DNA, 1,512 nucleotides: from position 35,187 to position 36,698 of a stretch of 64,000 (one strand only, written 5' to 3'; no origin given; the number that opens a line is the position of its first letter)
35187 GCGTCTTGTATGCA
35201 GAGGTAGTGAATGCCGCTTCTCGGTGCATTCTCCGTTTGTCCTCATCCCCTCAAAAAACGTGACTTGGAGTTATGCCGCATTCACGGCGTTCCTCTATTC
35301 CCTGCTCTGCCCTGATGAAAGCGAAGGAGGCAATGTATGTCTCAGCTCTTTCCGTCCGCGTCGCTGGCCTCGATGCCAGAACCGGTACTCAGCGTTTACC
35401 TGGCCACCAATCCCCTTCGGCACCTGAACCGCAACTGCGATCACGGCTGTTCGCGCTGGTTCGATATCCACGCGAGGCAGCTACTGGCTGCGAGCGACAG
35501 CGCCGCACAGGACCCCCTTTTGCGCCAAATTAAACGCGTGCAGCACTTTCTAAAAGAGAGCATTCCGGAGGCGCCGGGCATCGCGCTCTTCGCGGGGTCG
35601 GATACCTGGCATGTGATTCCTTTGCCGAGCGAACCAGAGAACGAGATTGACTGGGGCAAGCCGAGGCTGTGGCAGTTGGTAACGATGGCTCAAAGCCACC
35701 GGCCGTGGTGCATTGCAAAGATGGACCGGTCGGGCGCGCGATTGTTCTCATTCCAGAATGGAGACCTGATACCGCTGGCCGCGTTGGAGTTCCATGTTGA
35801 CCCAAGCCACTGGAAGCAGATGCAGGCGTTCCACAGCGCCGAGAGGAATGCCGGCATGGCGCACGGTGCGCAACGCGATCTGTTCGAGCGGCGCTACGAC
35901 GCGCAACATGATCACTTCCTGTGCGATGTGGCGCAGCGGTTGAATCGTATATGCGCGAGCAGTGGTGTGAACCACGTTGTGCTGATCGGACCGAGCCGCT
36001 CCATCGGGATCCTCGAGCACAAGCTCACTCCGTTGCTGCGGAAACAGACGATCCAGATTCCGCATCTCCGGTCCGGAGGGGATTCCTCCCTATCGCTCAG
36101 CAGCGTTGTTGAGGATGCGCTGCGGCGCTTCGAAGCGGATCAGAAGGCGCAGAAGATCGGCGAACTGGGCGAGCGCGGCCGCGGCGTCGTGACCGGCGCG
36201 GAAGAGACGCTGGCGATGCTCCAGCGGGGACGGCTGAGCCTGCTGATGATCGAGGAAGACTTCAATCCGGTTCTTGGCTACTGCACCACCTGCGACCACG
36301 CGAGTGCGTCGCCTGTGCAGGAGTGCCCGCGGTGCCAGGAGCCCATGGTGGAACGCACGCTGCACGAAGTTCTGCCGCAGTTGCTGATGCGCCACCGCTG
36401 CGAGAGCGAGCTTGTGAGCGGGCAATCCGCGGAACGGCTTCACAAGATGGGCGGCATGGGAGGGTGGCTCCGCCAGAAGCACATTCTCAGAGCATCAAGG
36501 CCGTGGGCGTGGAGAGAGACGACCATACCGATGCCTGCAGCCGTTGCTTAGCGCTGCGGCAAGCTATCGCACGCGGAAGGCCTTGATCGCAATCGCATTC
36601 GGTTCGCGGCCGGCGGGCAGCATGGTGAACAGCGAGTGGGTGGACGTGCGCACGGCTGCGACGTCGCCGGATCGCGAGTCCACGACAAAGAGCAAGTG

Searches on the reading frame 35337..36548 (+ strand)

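Call 58: search_protein_families(library=pfam, proteins=[window:35337-36548:+], max_evalue=0.00001)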
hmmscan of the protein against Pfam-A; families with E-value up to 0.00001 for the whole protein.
window:35337-36548:+ (404 aa): 4 families
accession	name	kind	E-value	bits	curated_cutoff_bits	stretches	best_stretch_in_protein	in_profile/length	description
PF18854.6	baeRF_family10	-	4.5e-15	56.6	27.1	1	109-264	1-141/143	Bacterial archaeo-eukaryotic release factor family 10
PF18844.6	baeRF_family2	-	6.9e-11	42.9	26.9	1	126-277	4-143/149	Bacterial archaeo-eukaryotic release factor family 2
PF18846.6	baeRF_family5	-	3.8e-08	34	27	1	150-231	29-107/132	Bacterial archaeo-eukaryotic release factor family 5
PF10116.14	Host_attach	-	1.8e-06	29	26.7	1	127-239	3-119/138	Protein required for attachment to host cells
